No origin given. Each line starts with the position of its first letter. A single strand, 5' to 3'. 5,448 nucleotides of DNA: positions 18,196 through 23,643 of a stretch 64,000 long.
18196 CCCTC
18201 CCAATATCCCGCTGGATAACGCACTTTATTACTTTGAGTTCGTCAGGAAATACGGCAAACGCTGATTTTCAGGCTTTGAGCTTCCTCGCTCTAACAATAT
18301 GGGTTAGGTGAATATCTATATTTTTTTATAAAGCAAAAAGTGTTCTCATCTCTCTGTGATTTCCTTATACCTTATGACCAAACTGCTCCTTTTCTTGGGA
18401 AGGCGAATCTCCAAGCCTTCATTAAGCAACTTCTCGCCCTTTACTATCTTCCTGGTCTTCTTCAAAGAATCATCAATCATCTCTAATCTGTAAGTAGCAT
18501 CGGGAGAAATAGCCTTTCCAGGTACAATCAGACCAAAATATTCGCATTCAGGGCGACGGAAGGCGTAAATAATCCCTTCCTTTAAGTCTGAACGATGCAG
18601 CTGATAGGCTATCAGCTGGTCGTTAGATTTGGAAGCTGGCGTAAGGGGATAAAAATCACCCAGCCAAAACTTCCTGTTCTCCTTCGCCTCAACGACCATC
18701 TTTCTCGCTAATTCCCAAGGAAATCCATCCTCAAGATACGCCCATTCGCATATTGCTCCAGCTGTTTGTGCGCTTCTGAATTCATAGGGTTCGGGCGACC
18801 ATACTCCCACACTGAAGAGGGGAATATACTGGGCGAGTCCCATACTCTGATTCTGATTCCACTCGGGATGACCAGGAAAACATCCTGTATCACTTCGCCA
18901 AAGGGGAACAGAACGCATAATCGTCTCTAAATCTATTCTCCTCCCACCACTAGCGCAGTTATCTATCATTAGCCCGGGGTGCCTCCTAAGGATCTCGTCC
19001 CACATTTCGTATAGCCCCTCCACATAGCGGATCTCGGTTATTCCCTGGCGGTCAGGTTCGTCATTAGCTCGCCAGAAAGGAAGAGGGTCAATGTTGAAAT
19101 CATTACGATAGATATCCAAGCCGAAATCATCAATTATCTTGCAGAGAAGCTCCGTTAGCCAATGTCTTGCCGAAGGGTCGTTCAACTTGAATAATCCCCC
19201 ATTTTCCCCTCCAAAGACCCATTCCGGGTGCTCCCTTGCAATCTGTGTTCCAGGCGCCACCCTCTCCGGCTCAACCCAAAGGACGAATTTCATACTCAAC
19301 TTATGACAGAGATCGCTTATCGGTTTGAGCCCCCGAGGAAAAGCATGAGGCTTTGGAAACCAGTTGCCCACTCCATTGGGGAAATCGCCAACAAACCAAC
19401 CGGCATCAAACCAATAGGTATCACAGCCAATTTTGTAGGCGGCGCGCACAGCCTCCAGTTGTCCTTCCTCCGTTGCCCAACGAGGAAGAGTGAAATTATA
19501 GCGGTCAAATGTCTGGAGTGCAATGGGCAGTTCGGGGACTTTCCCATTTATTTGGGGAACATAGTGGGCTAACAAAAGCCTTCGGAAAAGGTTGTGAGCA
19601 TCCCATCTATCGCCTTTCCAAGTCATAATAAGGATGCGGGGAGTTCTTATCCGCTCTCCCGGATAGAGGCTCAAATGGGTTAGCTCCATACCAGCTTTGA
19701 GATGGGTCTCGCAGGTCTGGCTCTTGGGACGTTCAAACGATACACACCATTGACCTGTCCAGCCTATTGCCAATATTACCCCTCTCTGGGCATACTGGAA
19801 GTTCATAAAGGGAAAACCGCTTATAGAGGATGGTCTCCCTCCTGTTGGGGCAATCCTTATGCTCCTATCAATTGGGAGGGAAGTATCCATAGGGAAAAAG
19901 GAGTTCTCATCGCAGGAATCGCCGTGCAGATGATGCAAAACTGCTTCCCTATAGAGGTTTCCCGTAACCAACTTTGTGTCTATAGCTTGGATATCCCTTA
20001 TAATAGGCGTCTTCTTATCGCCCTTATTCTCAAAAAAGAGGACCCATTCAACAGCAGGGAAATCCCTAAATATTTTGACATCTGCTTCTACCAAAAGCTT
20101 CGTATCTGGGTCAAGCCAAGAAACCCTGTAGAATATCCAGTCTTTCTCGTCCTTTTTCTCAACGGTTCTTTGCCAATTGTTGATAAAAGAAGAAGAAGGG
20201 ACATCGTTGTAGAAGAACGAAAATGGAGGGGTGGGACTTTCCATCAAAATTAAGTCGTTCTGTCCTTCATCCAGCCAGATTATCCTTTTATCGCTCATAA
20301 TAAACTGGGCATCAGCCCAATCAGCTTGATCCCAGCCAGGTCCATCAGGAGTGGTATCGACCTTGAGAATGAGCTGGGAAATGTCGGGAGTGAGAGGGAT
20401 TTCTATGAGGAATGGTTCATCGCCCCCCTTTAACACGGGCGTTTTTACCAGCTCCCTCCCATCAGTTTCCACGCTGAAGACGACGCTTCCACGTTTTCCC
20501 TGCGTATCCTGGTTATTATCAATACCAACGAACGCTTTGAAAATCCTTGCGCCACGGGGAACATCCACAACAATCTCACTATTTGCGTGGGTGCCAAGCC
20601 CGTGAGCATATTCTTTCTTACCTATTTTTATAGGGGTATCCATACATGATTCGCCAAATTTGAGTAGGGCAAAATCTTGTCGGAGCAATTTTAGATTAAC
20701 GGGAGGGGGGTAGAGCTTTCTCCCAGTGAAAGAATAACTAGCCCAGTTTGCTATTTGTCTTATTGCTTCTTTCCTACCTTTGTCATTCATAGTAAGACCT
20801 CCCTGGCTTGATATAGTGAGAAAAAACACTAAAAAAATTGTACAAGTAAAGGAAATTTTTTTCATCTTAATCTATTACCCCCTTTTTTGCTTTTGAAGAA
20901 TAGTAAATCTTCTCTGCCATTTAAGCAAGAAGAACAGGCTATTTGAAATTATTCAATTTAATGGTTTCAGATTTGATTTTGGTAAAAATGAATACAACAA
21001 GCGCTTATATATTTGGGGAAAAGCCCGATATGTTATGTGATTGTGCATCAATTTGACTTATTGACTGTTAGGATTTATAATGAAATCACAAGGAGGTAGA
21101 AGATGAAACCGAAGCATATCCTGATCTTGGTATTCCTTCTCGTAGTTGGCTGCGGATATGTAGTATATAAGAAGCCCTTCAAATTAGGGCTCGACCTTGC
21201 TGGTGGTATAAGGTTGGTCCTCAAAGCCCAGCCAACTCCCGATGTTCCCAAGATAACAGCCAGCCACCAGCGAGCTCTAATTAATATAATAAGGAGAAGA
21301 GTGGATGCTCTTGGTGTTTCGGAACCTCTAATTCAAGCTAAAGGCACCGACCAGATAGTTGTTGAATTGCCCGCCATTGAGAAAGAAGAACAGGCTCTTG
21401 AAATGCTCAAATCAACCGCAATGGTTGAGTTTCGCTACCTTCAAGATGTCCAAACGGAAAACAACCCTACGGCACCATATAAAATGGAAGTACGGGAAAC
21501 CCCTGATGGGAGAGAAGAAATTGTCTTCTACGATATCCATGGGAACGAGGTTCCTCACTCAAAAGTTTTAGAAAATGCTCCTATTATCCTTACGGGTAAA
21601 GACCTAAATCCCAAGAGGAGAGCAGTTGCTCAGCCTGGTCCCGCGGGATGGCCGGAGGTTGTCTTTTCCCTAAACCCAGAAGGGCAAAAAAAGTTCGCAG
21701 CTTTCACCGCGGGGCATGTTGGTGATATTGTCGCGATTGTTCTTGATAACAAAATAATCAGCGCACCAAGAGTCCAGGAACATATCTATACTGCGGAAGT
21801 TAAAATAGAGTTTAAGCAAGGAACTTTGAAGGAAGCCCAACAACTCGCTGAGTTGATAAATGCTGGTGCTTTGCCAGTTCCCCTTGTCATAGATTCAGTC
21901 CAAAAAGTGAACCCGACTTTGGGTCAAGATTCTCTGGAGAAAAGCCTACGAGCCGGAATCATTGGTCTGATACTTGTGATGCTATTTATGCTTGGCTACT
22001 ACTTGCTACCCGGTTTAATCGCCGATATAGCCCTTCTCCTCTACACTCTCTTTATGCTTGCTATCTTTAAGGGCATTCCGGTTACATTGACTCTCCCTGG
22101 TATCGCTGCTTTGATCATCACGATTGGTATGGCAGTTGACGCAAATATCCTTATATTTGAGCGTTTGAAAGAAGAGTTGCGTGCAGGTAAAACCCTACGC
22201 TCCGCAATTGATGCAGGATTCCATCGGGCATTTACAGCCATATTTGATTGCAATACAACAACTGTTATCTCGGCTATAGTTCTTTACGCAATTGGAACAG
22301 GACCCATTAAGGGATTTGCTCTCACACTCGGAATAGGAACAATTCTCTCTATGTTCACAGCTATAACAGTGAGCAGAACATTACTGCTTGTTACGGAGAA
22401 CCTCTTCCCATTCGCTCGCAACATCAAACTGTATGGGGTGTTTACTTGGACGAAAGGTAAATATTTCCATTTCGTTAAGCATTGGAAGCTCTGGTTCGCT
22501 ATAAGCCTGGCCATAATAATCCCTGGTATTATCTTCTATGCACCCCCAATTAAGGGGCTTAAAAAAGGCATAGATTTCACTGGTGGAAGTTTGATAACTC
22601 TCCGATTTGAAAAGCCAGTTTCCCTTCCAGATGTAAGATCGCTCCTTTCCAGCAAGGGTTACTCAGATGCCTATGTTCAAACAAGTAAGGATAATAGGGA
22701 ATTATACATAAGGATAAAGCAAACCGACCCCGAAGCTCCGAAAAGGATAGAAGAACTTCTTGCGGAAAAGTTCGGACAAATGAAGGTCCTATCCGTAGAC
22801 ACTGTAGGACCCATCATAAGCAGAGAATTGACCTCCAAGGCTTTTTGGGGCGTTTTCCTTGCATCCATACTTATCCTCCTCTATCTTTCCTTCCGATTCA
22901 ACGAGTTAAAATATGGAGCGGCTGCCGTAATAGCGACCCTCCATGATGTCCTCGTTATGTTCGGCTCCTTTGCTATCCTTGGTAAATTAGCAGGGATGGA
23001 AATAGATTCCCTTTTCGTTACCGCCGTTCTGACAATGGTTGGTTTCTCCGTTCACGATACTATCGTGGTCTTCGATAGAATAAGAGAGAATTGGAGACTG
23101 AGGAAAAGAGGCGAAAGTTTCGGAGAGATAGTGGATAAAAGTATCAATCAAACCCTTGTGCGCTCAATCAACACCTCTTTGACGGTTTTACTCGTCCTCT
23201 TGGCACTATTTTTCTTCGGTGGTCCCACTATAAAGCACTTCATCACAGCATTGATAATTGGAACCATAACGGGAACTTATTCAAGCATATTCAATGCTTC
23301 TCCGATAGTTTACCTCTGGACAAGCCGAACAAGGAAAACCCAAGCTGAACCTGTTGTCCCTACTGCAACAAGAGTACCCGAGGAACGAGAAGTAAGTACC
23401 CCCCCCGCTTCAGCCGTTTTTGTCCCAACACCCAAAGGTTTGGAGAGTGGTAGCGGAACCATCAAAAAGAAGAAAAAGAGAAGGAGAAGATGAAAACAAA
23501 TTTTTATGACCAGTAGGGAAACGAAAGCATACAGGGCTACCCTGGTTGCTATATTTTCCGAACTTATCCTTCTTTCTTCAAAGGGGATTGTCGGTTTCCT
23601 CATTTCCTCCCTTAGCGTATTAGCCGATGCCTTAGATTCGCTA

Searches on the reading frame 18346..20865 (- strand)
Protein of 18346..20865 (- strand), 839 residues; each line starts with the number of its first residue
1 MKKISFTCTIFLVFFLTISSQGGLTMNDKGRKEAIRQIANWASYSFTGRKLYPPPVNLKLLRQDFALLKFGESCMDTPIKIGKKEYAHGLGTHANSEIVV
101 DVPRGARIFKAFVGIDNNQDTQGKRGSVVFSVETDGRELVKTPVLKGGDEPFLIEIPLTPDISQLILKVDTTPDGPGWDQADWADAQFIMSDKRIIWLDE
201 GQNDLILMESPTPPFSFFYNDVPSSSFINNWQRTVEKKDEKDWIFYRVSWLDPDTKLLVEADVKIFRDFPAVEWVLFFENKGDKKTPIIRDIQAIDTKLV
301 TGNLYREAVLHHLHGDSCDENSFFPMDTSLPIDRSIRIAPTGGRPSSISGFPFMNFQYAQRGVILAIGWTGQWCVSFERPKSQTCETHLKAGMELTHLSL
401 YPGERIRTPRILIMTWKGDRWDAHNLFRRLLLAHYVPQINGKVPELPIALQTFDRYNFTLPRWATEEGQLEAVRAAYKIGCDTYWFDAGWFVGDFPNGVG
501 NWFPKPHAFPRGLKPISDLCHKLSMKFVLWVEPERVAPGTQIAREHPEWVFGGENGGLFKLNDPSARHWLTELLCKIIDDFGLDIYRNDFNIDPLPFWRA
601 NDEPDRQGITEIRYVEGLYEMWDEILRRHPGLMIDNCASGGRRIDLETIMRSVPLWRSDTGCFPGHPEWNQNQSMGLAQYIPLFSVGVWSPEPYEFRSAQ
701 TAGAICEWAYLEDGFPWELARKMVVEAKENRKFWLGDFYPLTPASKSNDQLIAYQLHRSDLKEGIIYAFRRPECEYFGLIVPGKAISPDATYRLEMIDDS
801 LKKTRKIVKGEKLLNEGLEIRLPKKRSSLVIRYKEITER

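Call 24: search_protein_families(library=pfam, proteins=[window:18346-20865:-], max_evalue=0.001)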
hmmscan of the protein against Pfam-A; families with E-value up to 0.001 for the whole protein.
window:18346-20865:- (839 aa): 2 families
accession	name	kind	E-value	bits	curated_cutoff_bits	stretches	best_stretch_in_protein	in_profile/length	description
PF08305.17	NPCBM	-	9.9e-30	103.8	23.9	1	72-188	24-136/137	NPCBM/NEW2 domain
PF02065.24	Melibiase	-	5.1e-27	95.2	27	1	469-660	60-261/347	Melibiase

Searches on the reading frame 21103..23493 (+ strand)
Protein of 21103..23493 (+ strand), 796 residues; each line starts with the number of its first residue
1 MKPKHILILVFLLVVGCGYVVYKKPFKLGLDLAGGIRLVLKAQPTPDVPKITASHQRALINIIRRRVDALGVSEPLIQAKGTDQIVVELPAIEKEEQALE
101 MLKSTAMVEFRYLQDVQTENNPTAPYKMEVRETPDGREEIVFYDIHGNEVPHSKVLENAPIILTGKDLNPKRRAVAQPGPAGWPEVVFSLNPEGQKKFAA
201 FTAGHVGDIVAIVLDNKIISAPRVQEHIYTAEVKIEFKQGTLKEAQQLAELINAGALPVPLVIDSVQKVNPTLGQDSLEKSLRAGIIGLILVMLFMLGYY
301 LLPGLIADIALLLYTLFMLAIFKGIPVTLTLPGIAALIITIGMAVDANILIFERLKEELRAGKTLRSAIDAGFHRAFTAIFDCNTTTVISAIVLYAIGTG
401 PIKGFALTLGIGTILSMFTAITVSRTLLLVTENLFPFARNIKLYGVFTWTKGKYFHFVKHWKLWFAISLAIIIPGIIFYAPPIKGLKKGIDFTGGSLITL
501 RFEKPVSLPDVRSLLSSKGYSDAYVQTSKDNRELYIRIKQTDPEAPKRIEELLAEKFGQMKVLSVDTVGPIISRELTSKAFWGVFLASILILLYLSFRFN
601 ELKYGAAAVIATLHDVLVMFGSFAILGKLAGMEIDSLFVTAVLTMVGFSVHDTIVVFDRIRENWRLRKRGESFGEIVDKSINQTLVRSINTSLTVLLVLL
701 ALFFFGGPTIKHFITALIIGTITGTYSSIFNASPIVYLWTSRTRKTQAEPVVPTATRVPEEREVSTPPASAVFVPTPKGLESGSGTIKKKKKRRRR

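Call 24: search_protein_families(library=pfam, proteins=[window:21103-23493:+], max_evalue=0.001)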
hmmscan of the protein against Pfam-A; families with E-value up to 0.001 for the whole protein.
window:21103-23493:+ (796 aa): 6 families
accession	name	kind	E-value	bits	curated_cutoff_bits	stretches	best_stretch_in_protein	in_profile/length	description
PF02355.23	SecD_SecF_C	-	5e-72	241.7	20.5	2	550-740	3-187/189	Protein export membrane protein SecD/SecF, C-terminal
PF22599.2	SecDF_P1_head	-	3.6e-21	75.6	27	1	154-259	12-114/114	SecDF, P1 head subdomain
PF21760.3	SecD_1st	-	2.5e-20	72.1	27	1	59-114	4-59/60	Protein translocase subunit SecDF, P1 domain, N-terminal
PF07549.19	Sec_GG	-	1.5e-16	59.7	20.3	2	482-506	4-28/28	SecD/SecF GG Motif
PF03176.21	MMPL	-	2.3e-09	37.1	20.5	1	286-431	153-301/333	MMPL family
PF00873.25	ACR_tran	-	6.9e-07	27.8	28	0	277-424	332-482/1021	AcrB/AcrD/AcrF family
